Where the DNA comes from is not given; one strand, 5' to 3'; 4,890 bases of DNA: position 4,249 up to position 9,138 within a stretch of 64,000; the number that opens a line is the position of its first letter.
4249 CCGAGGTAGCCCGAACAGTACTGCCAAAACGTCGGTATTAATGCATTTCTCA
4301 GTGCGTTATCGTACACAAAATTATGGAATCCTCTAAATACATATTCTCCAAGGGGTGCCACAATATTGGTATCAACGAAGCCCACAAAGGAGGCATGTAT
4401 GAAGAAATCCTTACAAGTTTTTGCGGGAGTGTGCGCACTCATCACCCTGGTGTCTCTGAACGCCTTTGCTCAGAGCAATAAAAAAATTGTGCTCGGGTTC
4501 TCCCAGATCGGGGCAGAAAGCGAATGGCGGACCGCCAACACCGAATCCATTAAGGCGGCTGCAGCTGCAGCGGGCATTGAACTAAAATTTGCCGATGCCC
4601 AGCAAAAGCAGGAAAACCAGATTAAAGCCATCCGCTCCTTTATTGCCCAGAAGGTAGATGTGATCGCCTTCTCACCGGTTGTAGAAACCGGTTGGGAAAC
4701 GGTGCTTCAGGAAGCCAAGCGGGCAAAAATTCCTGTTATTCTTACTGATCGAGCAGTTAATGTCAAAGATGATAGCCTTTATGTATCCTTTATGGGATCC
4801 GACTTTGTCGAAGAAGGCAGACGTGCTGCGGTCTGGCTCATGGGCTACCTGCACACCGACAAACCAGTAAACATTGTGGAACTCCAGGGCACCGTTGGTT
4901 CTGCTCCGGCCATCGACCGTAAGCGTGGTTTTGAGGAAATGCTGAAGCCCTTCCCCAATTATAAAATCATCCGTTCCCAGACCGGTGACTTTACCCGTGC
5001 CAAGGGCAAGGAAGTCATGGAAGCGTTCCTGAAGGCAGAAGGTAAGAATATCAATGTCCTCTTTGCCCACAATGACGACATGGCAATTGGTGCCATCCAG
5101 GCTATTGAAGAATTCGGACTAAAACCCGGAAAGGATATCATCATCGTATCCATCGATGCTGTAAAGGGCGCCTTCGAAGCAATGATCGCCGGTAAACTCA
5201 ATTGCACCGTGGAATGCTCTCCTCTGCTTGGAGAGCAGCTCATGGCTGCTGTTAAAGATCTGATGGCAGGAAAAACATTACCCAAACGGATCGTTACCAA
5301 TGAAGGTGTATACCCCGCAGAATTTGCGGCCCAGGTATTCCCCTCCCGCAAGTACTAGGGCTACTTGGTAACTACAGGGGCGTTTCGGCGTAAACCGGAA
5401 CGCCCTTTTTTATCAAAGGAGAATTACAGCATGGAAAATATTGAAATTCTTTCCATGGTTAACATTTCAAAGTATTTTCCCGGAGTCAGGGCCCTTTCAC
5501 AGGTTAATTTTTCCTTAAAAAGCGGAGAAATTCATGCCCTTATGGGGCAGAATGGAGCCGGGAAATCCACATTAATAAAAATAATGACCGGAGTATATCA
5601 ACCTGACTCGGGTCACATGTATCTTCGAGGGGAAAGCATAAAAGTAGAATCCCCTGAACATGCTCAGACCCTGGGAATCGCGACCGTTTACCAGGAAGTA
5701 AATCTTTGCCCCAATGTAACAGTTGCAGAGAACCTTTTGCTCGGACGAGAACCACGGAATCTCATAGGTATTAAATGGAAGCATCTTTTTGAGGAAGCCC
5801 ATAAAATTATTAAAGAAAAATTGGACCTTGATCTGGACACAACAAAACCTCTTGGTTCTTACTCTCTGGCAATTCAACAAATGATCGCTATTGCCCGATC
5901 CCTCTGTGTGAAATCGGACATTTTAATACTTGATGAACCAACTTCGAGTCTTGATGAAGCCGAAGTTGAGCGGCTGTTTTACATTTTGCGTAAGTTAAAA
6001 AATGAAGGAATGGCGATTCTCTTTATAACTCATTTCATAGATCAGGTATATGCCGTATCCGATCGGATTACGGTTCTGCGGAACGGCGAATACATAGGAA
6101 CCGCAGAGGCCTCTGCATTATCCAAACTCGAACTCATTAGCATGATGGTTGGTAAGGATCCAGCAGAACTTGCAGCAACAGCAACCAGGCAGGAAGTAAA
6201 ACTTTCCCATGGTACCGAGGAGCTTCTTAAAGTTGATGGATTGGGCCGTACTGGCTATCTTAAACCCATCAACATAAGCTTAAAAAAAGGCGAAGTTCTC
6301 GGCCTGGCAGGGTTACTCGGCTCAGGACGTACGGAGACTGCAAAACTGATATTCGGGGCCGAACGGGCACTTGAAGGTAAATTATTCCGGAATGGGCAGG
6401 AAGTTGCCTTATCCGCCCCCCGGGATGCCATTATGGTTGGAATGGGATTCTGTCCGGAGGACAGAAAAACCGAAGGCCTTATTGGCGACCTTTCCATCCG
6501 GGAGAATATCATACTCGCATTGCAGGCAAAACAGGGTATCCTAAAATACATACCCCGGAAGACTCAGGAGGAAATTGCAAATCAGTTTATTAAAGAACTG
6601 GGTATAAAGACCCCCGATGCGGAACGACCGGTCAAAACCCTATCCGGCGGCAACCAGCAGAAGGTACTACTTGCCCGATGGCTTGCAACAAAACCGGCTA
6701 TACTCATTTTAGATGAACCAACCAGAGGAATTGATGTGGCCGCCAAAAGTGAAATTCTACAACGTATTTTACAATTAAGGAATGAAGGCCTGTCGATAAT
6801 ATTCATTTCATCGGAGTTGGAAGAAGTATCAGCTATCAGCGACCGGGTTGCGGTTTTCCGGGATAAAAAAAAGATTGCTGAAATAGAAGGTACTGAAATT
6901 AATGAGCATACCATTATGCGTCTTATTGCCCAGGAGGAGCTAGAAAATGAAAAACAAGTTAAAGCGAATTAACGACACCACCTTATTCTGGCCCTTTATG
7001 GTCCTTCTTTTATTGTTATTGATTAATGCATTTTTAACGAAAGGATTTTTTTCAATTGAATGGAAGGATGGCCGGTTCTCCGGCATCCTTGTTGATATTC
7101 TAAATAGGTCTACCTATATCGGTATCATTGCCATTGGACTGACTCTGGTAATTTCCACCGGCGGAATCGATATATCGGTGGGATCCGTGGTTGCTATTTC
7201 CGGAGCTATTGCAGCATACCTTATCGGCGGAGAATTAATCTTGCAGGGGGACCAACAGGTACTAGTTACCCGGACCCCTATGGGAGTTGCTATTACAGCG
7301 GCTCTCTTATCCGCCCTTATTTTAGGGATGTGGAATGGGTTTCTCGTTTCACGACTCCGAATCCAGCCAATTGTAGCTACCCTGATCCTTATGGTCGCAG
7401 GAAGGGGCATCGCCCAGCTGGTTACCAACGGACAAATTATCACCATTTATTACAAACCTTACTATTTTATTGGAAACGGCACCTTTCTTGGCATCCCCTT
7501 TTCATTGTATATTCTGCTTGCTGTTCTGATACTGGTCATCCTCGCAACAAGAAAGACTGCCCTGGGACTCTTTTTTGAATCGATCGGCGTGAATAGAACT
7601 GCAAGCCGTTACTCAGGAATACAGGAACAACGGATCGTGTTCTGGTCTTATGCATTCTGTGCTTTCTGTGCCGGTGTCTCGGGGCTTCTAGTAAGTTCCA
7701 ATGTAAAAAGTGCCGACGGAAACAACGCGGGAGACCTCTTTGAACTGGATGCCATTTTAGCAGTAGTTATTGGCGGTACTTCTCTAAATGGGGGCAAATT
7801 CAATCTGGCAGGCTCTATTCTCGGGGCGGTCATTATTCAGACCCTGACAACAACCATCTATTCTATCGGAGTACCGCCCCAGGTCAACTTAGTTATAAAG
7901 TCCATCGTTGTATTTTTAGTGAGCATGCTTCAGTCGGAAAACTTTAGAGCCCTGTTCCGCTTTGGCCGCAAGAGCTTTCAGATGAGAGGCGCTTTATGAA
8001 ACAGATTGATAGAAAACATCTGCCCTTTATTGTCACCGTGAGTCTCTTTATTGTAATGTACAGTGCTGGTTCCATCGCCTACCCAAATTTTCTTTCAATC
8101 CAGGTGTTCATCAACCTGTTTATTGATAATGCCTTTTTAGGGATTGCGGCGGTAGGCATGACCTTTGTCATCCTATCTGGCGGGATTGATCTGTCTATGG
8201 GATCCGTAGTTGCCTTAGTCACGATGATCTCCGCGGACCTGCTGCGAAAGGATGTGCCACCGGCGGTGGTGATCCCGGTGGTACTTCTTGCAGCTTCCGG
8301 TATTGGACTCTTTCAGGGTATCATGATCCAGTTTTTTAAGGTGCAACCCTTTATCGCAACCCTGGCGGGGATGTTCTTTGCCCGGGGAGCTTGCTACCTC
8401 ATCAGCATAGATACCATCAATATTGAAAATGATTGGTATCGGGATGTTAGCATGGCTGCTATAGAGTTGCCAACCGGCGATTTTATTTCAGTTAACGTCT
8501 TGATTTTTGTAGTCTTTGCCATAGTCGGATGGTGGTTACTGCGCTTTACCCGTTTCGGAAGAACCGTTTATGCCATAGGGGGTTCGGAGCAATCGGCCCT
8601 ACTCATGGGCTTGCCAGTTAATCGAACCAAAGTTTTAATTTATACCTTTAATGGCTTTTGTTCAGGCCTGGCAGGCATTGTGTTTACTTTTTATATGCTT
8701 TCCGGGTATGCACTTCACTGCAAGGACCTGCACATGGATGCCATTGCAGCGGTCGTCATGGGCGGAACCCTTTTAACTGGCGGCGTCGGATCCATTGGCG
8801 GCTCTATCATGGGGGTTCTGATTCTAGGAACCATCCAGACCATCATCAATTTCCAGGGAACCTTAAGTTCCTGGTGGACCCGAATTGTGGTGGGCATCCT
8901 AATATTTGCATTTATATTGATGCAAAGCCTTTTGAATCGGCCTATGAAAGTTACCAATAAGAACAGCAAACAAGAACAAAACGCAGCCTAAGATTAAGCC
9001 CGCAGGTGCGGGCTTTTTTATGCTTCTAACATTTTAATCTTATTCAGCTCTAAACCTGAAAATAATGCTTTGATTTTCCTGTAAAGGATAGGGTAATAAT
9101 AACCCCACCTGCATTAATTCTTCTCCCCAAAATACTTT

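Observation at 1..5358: Three-component sugar-sensing module: YesM-like kinase, YesN-like REC-AraC regulator and a membrane-anchored tandem periplasmic-binding protein, placed directly upstream of a ytfQRT-yjfF-like importer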

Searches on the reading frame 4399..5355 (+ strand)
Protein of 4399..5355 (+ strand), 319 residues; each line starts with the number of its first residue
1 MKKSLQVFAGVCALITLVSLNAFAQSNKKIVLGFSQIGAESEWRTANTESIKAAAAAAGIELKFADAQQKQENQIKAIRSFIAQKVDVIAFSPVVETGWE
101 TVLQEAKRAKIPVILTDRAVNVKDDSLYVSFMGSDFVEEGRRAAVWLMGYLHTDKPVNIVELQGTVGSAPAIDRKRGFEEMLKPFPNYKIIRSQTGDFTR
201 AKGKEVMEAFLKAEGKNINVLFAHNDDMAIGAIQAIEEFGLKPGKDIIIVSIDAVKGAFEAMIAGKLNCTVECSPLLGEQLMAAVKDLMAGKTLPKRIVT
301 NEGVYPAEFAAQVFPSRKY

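Call 7: search_protein_families(library=pfam, proteins=[window:4399-5355:+])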
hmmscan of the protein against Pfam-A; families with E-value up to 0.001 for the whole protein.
window:4399-5355:+ (319 aa): 6 families
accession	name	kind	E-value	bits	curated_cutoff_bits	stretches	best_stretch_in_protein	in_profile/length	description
PF13407.12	Peripla_BP_4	-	9e-49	166.8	35.1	1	33-292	2-257/258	Periplasmic binding protein domain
PF00532.27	Peripla_BP_1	-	1.3e-11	44.9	22.2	1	48-257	20-222/281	Periplasmic binding proteins and sugar binding domain of LacI family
PF13377.12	Peripla_BP_3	-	1.6e-05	25.4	26.5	1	169-296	24-152/167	Periplasmic binding protein-like domain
PF00266.25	Aminotran_5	-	0.00022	20.8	21.5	0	45-137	99-195/371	Aminotransferase class-V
PF02310.24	B12-binding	-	0.00046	20.5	32.1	0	40-106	9-72/121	B12 binding domain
PF04392.18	ABC_sub_bind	-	0.00052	19.8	25.9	1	47-120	148-221/293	ABC transporter substrate binding protein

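Call 8: search_protein_families(library=ncbifam, proteins=[window:4399-5355:+])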
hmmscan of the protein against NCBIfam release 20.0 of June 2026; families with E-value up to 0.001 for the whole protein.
window:4399-5355:+ (319 aa): 19 families
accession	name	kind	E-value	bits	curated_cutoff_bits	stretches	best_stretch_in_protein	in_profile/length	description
NF041827.1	YtfQ_transport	equivalog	3.8e-118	394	510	1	20-318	16-316/320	galactofuranose ABC transporter, galactofuranose-binding protein YtfQ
NF007936.0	PRK10653.1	equivalog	1.4e-30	106.6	337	1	3-296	4-284/295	ribose ABC transporter substrate-binding protein RbsB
NF007254.0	PRK09701.1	equivalog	1.1e-21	77.3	335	1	1-276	1-273/311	D-allose transporter substrate-binding protein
TIGR02634.1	xylF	equivalog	7.3e-18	65.2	389.55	1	42-271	12-236/302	D-xylose ABC transporter substrate-binding protein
NF007680.0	PRK10355.1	equivalog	3.4e-16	59.4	504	1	5-271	4-263/331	D-xylose ABC transporter substrate-binding protein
NF040907.2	ChvE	equivalog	1e-12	48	460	1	46-293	15-278/324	multiple monosaccharide ABC transporter substrate-binding protein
NF011924.1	PRK15395.1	equivalog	1.8e-12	47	420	1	41-271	37-277/329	galactose/glucose ABC transporter substrate-binding protein MglB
NF007075.0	PRK09526.1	subfamily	3e-12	46.1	340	1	50-254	84-277/358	LacI family DNA-binding transcriptional regulator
NF047341.1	lactose_RbsR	equivalog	6.9e-11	42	382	1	55-256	88-275/331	ribose utilization transcriptional repressor RbsR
NF007979.0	PRK10703.1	equivalog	1e-09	38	501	1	32-258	62-280/341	HTH-type transcriptional repressor PurR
NF052284.1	rhzpin_SBP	equivalog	1.2e-08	34.5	420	1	46-271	18-236/289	rhizopine catabolism ABC transporter substrate-binding protein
TIGR02417.1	fruct_sucro_rep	subfamily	1.6e-08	34.2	389.55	1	49-223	80-244/327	D-fructose-responsive transcription factor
NF051853.1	TransRegUriRCory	equivalog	1.8e-08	33.9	550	1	49-254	78-269/327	transcriptional regulator UriR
TIGR02637.1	RhaS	equivalog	1.8e-07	30.7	342.25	1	52-239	22-207/302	rhamnose ABC transporter substrate-binding protein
NF011937.0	PRK15408.1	equivalog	2.5e-07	29.9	384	1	13-130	13-129/340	autoinducer 2 ABC transporter substrate-binding protein LsrB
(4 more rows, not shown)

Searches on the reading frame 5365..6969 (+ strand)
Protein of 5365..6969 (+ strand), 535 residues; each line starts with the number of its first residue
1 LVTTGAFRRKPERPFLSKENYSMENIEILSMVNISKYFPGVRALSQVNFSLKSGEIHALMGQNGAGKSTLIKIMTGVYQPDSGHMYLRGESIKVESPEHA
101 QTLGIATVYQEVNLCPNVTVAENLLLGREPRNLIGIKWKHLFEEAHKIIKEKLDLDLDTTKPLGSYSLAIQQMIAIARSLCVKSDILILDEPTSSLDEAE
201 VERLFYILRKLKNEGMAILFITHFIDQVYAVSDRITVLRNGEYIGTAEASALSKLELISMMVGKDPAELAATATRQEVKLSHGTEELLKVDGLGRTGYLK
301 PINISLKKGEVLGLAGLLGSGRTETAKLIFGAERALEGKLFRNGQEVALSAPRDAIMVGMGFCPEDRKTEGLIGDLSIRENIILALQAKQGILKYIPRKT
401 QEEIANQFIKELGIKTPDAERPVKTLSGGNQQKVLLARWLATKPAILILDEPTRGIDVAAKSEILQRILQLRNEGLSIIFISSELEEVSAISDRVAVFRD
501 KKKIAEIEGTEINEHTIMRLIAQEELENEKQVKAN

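Call 7: search_protein_families(library=pfam, proteins=[window:5365-6969:+])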
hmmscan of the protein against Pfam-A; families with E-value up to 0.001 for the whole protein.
window:5365-6969:+ (535 aa): 4 families
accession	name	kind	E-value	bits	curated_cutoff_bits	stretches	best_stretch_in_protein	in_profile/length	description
PF00005.33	ABC_tran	-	4.7e-56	189.6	25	2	44-194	1-137/137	ABC transporter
PF13304.12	AAA_21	-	6.1e-14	53.2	27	0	172-223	247-298/304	AAA domain, putative AbiEii toxin, Type IV TA system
PF02463.25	SMC_N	-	1.2e-06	28.6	40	0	181-230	156-204/220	RecF/RecN/SMC N terminal domain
PF13476.12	AAA_23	-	5.8e-05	24.2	27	0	45-75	11-40/201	AAA domain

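Call 8: search_protein_families(library=ncbifam, proteins=[window:5365-6969:+])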
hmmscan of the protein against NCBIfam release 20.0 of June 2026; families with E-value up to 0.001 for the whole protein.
window:5365-6969:+ (535 aa): 195 families (the best 25 are shown)
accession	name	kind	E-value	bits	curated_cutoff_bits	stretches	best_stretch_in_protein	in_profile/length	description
NF041861.1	YtfR_transport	equivalog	1.3e-203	676.9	850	1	28-522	1-491/492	galactofuranose ABC transporter, ATP-binding protein YtfR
NF008442.0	PRK11288.1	equivalog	4.4e-149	497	689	1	26-523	5-497/504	L-arabinose ABC transporter ATP-binding protein AraG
NF008030.0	PRK10762.1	equivalog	8.3e-137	456.9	745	1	28-520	4-490/501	ribose ABC transporter ATP-binding protein RbsA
NF010069.0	PRK13549.1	equivalog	1.7e-135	452.4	699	1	27-531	4-511/513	xylose ABC transporter ATP-binding protein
NF007253.0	PRK09700.1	equivalog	7e-126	420.8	772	1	28-523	5-508/510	D-allose ABC transporter ATP-binding protein AlsA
NF040905.2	GguA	equivalog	3.3e-123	411.7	810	1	28-521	1-500/500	multiple monosaccharide ABC transporter ATP-binding protein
NF008215.0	PRK10982.1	equivalog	1.9e-122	409.4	828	1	23-522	8-503/506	galactose/methyl galactoside ABC transporter ATP-binding protein MglA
NF011967.0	PRK15439.1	equivalog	1.9e-119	399.4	586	1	24-527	7-505/510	autoinducer 2 ABC transporter ATP-binding protein LsrA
TIGR02633.1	xylG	equivalog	6.2e-119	397.7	723.65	1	29-518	2-496/500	D-xylose ABC transporter ATP-binding protein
NF047930.1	ABC_ATP_B6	equivalog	7.2e-108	361.4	670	1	28-511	2-498/510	putative B6 ABC transporter ATP-binding protein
TIGR01188.1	drrA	subfamily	6.1e-69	232.6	312.45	2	36-281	1-242/302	daunorubicin resistance ABC transporter, ATP-binding protein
TIGR03410.1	urea_trans_UrtE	equivalog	1.8e-64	217.4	285.8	2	29-256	1-223/230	urea ABC transporter ATP-binding subunit UrtE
TIGR04521.1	ECF_ATPase_2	equivalog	7.5e-60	202.4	330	2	41-252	18-232/279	energy-coupling factor transporter ATPase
NF040840.2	tungstate_WtpC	equivalog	3.9e-58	197.4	440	2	32-247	5-213/347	tungstate ABC transporter ATP-binding protein WtpC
TIGR02673.1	FtsE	equivalog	4.6e-58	196.4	264.85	2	30-241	3-213/214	cell division ATP-binding protein FtsE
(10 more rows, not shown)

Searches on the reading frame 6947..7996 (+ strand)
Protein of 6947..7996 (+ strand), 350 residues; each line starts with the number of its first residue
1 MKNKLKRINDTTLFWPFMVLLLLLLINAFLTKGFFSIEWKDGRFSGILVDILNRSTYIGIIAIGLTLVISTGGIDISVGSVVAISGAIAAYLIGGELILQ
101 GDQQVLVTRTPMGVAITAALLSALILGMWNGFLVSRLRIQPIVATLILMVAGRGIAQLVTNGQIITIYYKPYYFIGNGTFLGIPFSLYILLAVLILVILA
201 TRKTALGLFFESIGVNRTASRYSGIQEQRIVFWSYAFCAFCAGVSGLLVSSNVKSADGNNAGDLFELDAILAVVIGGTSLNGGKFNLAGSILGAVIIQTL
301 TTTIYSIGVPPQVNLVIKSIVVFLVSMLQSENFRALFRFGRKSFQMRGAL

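Call 7: search_protein_families(library=pfam, proteins=[window:6947-7996:+])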
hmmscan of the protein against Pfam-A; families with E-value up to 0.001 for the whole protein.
window:6947-7996:+ (350 aa): 1 family
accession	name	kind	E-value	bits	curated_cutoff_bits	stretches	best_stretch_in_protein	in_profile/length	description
PF02653.21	BPD_transp_2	-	3.1e-41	141.7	26.8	1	48-325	2-268/269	Branched-chain amino acid transport system / permease component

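Call 8: search_protein_families(library=ncbifam, proteins=[window:6947-7996:+])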
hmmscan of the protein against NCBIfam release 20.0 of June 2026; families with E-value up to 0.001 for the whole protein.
window:6947-7996:+ (350 aa): 11 families
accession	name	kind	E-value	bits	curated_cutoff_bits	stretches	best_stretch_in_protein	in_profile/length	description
NF041862.1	YtfT_transport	equivalog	1.9e-98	329.8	535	1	19-341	27-336/339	galactofuranose ABC transporter, ATP-binding protein YtfT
NF007067.0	PRK09512.1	equivalog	8.7e-50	169.7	398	1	18-329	24-317/321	ribose ABC transporter permease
NF040906.3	GguB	equivalog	9.1e-40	137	450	2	180-325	221-365/375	multiple monosaccharide ABC transporter permease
NF008441.0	PRK11285.1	equivalog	1e-33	116.8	378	1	18-328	34-322/333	L-arabinose ABC transporter permease AraH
NF008630.0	PRK11618.1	equivalog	8.2e-31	107.4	363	1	34-305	22-284/331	galactofuranose ABC transporter, permease protein YjfF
NF007014.0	PRK09478.1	equivalog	9.1e-30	104.1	386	1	17-330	19-329/336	galactose/methyl galactoside ABC transporter permease MglC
NF011961.0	PRK15432.1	equivalog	1.7e-25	90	388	1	17-329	14-304/344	autoinducer 2 ABC transporter permease LsrC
NF007252.0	PRK09699.1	equivalog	2.4e-23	83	396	1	43-322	48-314/326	D-allose ABC transporter permease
NF011612.1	PRK15038.1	equivalog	3.6e-23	82.2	500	1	52-330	34-306/322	autoinducer 2 ABC transporter permease LsrD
TIGR03409.1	urea_trans_UrtB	equivalog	1.6e-06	28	250.3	1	60-324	16-278/291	urea ABC transporter permease subunit UrtB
TIGR03408.1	urea_trans_UrtC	equivalog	4.7e-06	26.5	296.2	1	189-328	174-306/313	urea ABC transporter permease subunit UrtC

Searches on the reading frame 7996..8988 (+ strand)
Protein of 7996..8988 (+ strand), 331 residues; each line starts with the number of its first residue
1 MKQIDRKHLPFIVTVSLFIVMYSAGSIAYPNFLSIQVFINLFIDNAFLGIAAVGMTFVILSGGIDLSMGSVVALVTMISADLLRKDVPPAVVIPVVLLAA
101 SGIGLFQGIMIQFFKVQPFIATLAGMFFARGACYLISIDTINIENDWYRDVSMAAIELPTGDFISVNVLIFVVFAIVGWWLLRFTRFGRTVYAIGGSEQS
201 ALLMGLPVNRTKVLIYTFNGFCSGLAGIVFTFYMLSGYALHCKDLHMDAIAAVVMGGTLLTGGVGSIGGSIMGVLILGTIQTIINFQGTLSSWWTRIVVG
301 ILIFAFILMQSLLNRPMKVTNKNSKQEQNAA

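Call 7: search_protein_families(library=pfam, proteins=[window:7996-8988:+])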
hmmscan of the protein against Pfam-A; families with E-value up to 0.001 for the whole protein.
window:7996-8988:+ (331 aa): 1 family
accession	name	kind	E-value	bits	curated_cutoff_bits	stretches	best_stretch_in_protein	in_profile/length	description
PF02653.21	BPD_transp_2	-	5.1e-39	134.5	26.8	1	40-306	4-268/269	Branched-chain amino acid transport system / permease component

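Call 8: search_protein_families(library=ncbifam, proteins=[window:7996-8988:+])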
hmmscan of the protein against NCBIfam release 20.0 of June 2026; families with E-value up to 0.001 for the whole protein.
window:7996-8988:+ (331 aa): 11 families
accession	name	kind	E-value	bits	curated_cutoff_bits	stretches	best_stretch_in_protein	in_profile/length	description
NF008630.0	PRK11618.1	equivalog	5.1e-128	427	363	1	4-326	2-325/331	galactofuranose ABC transporter, permease protein YjfF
NF007067.0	PRK09512.1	equivalog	8.5e-54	182.9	398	1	18-310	26-317/321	ribose ABC transporter permease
NF008441.0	PRK11285.1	equivalog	1.6e-46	159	378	1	14-312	32-325/333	L-arabinose ABC transporter permease AraH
NF040906.3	GguB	equivalog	1e-42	146.7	450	2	168-307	227-366/375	multiple monosaccharide ABC transporter permease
NF011612.1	PRK15038.1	equivalog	1.7e-36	126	500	1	17-312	11-307/322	autoinducer 2 ABC transporter permease LsrD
NF007252.0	PRK09699.1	equivalog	7.9e-36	124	396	1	17-313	32-324/326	D-allose ABC transporter permease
NF011961.0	PRK15432.1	equivalog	8.6e-33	114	388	1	12-318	15-312/344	autoinducer 2 ABC transporter permease LsrC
NF007014.0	PRK09478.1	equivalog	3.9e-31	108.6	386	1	17-308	22-326/336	galactose/methyl galactoside ABC transporter permease MglC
NF041862.1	YtfT_transport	equivalog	1e-29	103.8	535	1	38-312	56-326/339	galactofuranose ABC transporter, ATP-binding protein YtfT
TIGR03408.1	urea_trans_UrtC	equivalog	7.5e-07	29.2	296.2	1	166-310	171-307/313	urea ABC transporter permease subunit UrtC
TIGR03409.1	urea_trans_UrtB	equivalog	2.3e-06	27.5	250.3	1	165-310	144-281/291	urea ABC transporter permease subunit UrtB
